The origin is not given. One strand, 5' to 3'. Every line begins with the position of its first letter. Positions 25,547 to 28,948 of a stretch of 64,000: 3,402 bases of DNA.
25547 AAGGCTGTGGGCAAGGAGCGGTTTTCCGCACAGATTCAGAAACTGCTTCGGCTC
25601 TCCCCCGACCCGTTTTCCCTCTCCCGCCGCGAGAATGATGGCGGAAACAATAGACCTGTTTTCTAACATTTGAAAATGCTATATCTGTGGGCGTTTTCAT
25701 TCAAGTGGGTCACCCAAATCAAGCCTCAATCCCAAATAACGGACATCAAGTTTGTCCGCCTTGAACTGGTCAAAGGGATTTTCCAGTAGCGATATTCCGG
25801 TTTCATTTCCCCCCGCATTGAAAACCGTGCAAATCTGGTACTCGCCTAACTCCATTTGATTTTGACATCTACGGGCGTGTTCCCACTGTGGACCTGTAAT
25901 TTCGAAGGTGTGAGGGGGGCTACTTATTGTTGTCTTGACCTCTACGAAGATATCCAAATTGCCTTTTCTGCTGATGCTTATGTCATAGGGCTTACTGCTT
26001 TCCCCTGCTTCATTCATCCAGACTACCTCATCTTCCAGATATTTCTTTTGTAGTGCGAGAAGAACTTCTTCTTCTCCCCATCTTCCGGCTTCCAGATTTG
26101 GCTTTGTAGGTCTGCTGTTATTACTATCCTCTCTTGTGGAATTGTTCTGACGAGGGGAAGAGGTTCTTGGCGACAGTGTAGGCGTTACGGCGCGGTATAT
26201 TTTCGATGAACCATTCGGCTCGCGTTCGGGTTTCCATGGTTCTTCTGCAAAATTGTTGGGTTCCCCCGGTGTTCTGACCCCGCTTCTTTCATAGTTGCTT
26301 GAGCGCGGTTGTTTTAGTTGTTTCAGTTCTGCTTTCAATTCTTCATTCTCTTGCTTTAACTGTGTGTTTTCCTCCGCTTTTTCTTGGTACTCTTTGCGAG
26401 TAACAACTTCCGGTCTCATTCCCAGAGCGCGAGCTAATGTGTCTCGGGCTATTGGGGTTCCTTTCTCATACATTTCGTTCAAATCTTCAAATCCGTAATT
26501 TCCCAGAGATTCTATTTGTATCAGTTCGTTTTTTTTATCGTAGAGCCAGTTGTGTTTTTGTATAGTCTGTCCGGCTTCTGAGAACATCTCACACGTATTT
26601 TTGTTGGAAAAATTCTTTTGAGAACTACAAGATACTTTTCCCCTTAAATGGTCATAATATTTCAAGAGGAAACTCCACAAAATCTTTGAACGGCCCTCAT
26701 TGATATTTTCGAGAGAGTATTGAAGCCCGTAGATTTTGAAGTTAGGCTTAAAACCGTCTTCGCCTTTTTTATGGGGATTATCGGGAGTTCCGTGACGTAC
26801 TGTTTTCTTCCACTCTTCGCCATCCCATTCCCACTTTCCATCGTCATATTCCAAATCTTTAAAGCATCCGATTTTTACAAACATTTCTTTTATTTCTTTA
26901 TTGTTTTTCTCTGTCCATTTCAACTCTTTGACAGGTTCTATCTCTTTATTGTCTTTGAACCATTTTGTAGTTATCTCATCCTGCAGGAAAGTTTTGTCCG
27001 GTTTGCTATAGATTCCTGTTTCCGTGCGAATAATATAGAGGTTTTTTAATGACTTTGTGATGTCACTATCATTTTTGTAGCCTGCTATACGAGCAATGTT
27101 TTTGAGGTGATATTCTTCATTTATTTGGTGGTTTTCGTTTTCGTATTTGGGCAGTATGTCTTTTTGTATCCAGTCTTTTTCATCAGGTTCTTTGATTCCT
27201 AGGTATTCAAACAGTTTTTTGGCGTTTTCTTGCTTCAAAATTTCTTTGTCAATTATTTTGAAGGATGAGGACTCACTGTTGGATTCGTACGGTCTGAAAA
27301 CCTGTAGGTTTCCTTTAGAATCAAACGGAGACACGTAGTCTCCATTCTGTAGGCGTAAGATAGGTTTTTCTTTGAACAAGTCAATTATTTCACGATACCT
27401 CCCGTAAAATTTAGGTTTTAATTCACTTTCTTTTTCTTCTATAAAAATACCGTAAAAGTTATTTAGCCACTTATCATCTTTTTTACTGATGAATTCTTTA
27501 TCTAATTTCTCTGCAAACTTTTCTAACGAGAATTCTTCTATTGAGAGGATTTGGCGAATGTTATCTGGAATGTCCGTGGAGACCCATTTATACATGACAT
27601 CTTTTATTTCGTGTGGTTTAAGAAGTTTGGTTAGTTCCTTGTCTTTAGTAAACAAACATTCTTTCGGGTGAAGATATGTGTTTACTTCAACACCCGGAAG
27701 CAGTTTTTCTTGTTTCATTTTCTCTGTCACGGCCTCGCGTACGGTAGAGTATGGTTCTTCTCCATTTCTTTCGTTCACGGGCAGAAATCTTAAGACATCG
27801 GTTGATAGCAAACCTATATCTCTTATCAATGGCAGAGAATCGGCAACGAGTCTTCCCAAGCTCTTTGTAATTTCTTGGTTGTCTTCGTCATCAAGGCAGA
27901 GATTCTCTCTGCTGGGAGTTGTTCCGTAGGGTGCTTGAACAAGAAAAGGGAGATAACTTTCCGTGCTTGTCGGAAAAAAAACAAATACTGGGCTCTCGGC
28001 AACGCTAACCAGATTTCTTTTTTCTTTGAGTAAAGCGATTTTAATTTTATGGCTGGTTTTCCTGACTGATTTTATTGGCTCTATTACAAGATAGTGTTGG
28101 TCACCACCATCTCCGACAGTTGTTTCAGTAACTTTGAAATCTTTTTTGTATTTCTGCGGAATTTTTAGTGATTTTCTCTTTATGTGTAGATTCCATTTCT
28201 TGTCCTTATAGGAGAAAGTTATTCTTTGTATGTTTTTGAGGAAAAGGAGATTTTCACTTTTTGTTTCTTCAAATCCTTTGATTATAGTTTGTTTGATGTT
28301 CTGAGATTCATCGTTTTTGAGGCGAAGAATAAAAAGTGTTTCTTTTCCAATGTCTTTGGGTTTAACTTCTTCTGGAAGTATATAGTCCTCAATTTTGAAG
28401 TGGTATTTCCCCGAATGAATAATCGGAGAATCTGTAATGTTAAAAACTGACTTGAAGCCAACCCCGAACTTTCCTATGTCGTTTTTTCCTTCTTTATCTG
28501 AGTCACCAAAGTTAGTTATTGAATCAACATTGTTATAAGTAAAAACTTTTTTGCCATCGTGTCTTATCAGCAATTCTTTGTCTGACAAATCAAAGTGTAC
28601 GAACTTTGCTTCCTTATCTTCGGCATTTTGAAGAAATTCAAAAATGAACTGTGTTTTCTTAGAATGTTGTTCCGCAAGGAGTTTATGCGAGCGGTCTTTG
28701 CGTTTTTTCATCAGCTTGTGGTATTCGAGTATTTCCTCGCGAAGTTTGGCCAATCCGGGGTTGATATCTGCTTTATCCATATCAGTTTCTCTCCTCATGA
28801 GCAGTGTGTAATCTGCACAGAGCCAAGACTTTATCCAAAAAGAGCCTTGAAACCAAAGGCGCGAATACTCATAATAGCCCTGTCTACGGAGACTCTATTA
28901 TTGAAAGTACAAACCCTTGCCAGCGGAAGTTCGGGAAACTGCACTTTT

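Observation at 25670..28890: AT-rich single-gene islet encoding a 1033-aa sacsin/MORC-type GHKL ATPase fused to a DUF3883 nuclease-like domain: candidate single-protein defense system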

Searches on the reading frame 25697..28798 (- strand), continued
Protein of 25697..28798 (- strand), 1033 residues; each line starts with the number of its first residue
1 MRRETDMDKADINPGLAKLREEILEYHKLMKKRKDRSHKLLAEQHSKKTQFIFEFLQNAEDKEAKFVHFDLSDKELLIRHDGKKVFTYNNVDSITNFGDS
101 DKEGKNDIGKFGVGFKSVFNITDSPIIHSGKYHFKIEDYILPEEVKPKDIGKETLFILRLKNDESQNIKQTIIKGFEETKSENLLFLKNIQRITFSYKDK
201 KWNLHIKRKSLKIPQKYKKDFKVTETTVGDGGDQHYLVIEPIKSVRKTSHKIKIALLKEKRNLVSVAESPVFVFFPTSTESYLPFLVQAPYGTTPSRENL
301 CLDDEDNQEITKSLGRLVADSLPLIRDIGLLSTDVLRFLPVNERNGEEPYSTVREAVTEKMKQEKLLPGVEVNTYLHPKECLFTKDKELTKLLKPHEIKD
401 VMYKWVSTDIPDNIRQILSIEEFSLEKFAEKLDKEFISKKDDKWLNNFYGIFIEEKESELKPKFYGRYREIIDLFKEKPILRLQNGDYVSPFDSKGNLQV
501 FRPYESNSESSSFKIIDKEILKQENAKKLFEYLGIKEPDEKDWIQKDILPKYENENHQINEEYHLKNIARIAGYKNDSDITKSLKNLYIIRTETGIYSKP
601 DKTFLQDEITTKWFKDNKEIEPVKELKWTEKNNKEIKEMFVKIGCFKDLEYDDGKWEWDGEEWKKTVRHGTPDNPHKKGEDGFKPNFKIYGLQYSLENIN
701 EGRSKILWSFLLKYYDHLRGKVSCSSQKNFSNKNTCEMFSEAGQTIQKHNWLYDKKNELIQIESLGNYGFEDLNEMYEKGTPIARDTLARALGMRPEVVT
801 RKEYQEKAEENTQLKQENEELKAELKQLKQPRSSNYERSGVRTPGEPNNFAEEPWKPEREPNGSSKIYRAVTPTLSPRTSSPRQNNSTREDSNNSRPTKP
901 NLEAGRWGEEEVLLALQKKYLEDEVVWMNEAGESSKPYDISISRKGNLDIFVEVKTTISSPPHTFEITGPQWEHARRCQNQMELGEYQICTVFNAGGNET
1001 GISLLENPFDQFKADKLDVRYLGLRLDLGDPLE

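Call 75: find_encoding_contigs(protein=P0006, flank=8000, max_places=1)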
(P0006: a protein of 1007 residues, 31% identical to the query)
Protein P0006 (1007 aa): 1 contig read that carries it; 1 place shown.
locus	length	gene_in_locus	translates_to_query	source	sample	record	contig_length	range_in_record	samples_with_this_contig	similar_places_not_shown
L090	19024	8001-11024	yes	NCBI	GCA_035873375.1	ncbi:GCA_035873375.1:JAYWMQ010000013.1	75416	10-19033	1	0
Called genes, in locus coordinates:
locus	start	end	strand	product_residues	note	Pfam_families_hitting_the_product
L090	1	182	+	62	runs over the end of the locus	PF00578:AhpC-TSA (weak), PF08534:Redoxin (weak)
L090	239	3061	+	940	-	PF00005:ABC_tran (faint), PF02463:SMC_N (faint), PF13191:AAA_16 (faint), PF13304:AAA_21 (faint), PF13555:AAA_29 (faint), PF20703:nSTAND1 (faint), PF00684:DnaJ_CXXCXGXG (faint), PF17755:UvrA_DNA-bind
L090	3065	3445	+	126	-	PF04186:FxsA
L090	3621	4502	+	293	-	PF01634:HisG, PF08029:HisG_C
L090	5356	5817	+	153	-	-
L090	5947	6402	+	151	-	PF01844:HNH (weak)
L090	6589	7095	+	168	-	PF05598:DUF772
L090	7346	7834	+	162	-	PF05168:HEPN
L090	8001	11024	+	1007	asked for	PF25794:SACS, PF13020:NOV_C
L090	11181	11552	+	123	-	-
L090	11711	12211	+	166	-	-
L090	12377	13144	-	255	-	PF00753:Lactamase_B, PF13483:Lactamase_B_3, PF23023:Anti-Pycsar_Apyc1 (weak), PF12706:Lactamase_B_2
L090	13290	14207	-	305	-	PF07705:CARDB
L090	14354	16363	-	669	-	PF22745:Nlig-Ia, PF01653:DNA_ligase_aden, PF03120:OB_DNA_ligase, PF03119:DNA_ligase_ZBD, PF14520:HHH_5 (weak), PF12826:HHH_2, PF00533:BRCT, PF12738:PTCB-BRCT (weak)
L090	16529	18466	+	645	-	PF04851:ResIII (faint), PF00270:DEAD, PF13307:Helicase_C_2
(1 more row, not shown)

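Call 99: get_annotated_region(hit=H1, flank=7000)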
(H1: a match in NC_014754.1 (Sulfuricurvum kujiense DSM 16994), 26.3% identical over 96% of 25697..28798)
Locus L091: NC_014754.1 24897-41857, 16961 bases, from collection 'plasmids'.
description: Sulfuricurvum kujiense DSM 16994 plasmid pSULKU01, complete sequence
organism: Sulfuricurvum kujiense DSM 16994 (NCBI taxid 709032)
taxonomy: Bacteria; Campylobacterota; Epsilonproteobacteria; Campylobacterales; Sulfurimonadaceae; Sulfuricurvum; Sulfuricurvum kujiense; Sulfuricurvum kujiense DSM 16994
host: -; source: drain water from underground crude oil storage cavity; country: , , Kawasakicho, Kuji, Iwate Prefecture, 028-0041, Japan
typing (MOB-suite, as given by PLSDB): non-mobilizable; replicon rep_cluster_36
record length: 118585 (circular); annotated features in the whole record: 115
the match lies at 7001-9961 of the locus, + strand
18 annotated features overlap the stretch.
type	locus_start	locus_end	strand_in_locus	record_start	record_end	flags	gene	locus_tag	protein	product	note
CDS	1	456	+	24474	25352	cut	-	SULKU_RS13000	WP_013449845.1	ParA family protein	-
CDS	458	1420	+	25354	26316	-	-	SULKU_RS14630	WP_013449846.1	ParB/RepB/Spo0J family partition protein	GO:0007059 - chromosome segregation [Evidence IEA]; GO:0000910 - cytokinesis [Evidence IEA]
CDS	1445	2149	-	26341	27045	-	-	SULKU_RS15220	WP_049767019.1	hypothetical protein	-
CDS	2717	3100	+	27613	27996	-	-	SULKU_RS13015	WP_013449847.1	hypothetical protein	-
CDS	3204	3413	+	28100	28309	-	-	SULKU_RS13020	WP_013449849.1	hypothetical protein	-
CDS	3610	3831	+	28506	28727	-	-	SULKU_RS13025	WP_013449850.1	hypothetical protein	-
CDS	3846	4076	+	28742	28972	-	-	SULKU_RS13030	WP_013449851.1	hypothetical protein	-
CDS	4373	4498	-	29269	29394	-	-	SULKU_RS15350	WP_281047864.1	hypothetical protein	-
CDS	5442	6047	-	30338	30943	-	-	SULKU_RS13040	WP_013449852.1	hypothetical protein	-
CDS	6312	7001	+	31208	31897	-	-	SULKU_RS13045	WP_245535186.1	NERD domain-containing protein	-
CDS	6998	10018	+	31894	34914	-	-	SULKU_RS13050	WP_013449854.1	DUF3883 domain-containing protein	-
CDS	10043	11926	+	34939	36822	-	qatA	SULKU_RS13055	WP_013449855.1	Qat anti-phage system ATPase QatA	GO:0051607 - defense response to virus [Evidence IEA]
CDS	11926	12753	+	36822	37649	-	qatB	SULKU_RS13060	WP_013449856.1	Qat anti-phage system associated protein QatB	GO:0051607 - defense response to virus [Evidence IEA]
CDS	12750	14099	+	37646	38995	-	qatC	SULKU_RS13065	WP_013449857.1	Qat anti-phage system QueC-like protein QatC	GO:0051607 - defense response to virus [Evidence IEA]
CDS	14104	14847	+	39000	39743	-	qatD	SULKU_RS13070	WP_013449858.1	Qat anti-phage system TatD family nuclease QatD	GO:0051607 - defense response to virus [Evidence IEA]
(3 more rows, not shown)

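Call 107: find_related_loci(query=window:25697-28798:-, collection=metagenome_contigs, flank=6000)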
Query window:25697-28798:- (1033 aa) in metagenome_contigs; peptide patterns used: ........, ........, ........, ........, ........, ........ (x = any residue, [..] = any of these).
137 stretches matched a pattern, but none encodes a relative of the query by tblastn (E <= 1e-3).

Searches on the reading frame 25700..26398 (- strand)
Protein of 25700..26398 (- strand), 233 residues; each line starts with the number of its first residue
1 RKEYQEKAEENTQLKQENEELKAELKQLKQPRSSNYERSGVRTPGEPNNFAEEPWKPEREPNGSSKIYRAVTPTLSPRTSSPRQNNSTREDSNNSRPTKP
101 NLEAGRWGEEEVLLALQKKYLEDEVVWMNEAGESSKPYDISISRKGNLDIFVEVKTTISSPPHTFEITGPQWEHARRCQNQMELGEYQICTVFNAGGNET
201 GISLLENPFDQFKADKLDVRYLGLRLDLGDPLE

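Call 110: search_protein_families(library=padloc, proteins=[window:25700-26398:-], max_evalue=0.01)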
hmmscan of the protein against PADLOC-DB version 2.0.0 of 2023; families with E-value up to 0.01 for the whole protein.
window:25700-26398:- (233 aa): 6 families
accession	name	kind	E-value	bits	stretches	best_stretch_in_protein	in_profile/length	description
PDLC03972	TmtA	-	1.8e-20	70.7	1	3-218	1105-1294/1302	-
PDLC03964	TmtA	-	8.5e-16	55.2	1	16-212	1332-1523/1538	-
PDLC03966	TmtA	-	1.7e-12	44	1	17-218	1448-1638/1655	-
PDLC03968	TmtA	-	2.8e-05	20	1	9-181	1285-1430/1486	-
PDLC05008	PDC-S36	-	5.9e-05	20.9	1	101-181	155-242/280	-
PDLC03970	TmtA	-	0.0013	14.7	1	68-216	1409-1529/1552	-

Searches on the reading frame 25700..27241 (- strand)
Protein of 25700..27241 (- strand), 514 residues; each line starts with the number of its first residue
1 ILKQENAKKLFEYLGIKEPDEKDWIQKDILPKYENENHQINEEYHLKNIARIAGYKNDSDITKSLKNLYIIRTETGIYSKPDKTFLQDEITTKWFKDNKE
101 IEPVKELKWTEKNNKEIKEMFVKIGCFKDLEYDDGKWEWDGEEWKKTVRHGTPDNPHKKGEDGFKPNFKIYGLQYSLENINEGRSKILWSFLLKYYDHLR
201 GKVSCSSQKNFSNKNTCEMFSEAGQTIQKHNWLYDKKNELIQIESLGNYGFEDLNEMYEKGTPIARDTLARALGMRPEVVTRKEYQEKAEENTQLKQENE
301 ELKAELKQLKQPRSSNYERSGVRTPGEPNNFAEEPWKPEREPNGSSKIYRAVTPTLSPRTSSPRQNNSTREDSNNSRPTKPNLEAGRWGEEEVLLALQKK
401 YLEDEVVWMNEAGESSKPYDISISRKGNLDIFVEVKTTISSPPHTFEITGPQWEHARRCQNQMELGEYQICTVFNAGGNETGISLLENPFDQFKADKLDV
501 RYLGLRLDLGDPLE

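Call 92: predict_structure(alignment_id=A3)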
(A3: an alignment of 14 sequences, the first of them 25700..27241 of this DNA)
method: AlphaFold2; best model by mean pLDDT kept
length: 514 residues; sequences in the alignment: 14
mean_pLDDT: 74.7   pTM: 0.49
mean pLDDT of the five models: 74.7, 73.1, 72.1, 71.1, 62.6
residues with pLDDT >= 90: 133; 70-90: 223; 50-70: 78; < 50: 80
segments of 3 or more residues with pLDDT < 50: 134-156, 308-333, 356-380, 512-514
pLDDT, mean of each block of 10 residues (from residue 1): 82 81 90 92 91 79 91 91 87 86 84 86 73 42 37 51 80 88 94 89 69 71 91 96 93 94 88 84 57 57 51 30 30 66 87 51 29 34 83 93 86 69 85 90 76 83 79 88 88 72 60 42
secondary structure, 60 per line:
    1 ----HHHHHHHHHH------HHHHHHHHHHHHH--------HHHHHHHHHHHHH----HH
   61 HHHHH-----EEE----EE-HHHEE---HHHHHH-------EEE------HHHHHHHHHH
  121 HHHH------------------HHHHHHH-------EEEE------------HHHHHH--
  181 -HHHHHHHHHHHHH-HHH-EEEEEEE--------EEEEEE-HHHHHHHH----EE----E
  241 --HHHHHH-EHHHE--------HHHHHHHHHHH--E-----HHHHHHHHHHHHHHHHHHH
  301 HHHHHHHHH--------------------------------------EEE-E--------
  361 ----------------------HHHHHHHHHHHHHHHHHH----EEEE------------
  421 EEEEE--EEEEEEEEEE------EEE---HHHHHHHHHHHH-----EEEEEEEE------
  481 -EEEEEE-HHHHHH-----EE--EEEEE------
elements in order: H5-14 H21-33 H42-54 H59-65 E71-73 H89-94 E102-104 H111-124 H143-149 E157-160 H173-178 H182-194 E200-206 E215-220 H222-229 H243-248 H263-273 H282-309 E348-350 H383-400 E405-408 E421-425 E428-437 E444-446 H450-461 E467-474 E482-487 H489-494 E504-508

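Call 94: fold_search(model_id=the predicted structure, library=pdb)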
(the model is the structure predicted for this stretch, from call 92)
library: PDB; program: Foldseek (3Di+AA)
matches with E <= 10: 141; with E <= 0.001: 0
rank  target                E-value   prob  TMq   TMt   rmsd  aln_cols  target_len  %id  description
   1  2wcw_D                1.5e-03  1.00  0.18  0.62   3.7       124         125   15  1.6A resolution structure of Archaeoglobus fulgidus Hjc, a Holliday junction resolvase from an archaeal hyperthermophi (released 2009-03-24)
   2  2wiz_A                2.9e-03  1.00  0.17  0.59   3.8       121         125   14  Crystal structures of Holliday junction resolvases from Archaeoglobus fulgidus bound to DNA substrate (released 2009-05-26)
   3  2wiw_B                2.9e-03  1.00  0.16  0.54   4.0       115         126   12  Crystal structures of Holliday junction resolvases from Archaeoglobus fulgidus bound to DNA substrate (released 2009-05-26)
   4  2wcw_A                4.8e-03  1.00  0.16  0.54   4.0       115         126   13  1.6A resolution structure of Archaeoglobus fulgidus Hjc, a Holliday junction resolvase from an archaeal hyperthermophi (released 2009-03-24)
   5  2wcz_A                5.1e-03  1.00  0.17  0.59   3.9       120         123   14  1.6A resolution structure of Archaeoglobus fulgidus Hjc, a Holliday junction resolvase from an archaeal hyperthermophi (released 2009-03-24)
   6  2wj0_A                5.7e-03  1.00  0.18  0.61   3.8       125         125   14  Crystal structures of Holliday junction resolvases from Archaeoglobus fulgidus bound to DNA substrate (released 2009-05-26)
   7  2wj0_B                9.6e-03  1.00  0.16  0.55   4.0       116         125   12  Crystal structures of Holliday junction resolvases from Archaeoglobus fulgidus bound to DNA substrate (released 2009-05-26)
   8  3e45_B                1.3e-02  0.90  0.13  0.24   5.9       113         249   17  Q138F HincII bound to Noncognate DNA (GTGCAC) and Ca2+ (released 2008-08-26)
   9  2wiz_B                1.6e-02  1.00  0.16  0.55   4.0       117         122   13  Crystal structures of Holliday junction resolvases from Archaeoglobus fulgidus bound to DNA substrate (released 2009-05-26)
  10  2eo0_A                1.7e-02  1.00  0.16  0.52   4.1       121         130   17  Crystal Structure of Holliday Junction Resolvase ST1444 (released 2007-10-02)
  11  2gii_A                1.7e-02  0.98  0.15  0.30   4.1       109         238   15  Q138F HincII bound to cognate DNA GTTAAC (released 2006-07-18)
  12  2gij_A                2.0e-02  0.89  0.14  0.26   5.1       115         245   16  Q138F HincII bound to cognate DNA GTTAAC and Ca2+ (released 2006-07-18)
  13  3e44_A                2.3e-02  0.87  0.14  0.26   5.7       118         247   16  Q138F HincII bound to cleaved DNA (GTT | AAC) and Mn2+ (released 2008-08-26)
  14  1rzn_A                2.4e-02  0.99  0.15  0.43   4.8       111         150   17  Crystal Structure of Penicillin-binding protein-related factor A from Bacillus Subtilis. (released 2004-11-30)
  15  1kc6_B                2.5e-02  0.87  0.14  0.25   5.0       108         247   16  HincII Bound to Cognate DNA (released 2001-12-07)
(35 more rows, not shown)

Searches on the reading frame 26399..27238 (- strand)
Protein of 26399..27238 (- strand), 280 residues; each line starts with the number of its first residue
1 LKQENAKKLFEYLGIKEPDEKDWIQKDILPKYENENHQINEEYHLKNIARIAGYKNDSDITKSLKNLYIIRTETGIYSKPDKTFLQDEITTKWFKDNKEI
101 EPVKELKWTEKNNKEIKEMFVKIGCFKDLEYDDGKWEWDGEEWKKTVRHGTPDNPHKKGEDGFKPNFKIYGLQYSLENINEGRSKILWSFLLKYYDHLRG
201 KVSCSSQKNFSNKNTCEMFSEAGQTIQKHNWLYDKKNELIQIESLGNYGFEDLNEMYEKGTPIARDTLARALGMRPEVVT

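Call 110: search_protein_families(library=padloc, proteins=[window:26399-27238:-], max_evalue=0.01)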
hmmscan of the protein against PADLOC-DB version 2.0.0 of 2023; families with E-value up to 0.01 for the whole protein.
window:26399-27238:- (280 aa): 1 family
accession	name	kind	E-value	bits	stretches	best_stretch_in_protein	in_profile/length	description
PDLC03969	TmtA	-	4.6e-07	25.8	1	4-101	656-756/1563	-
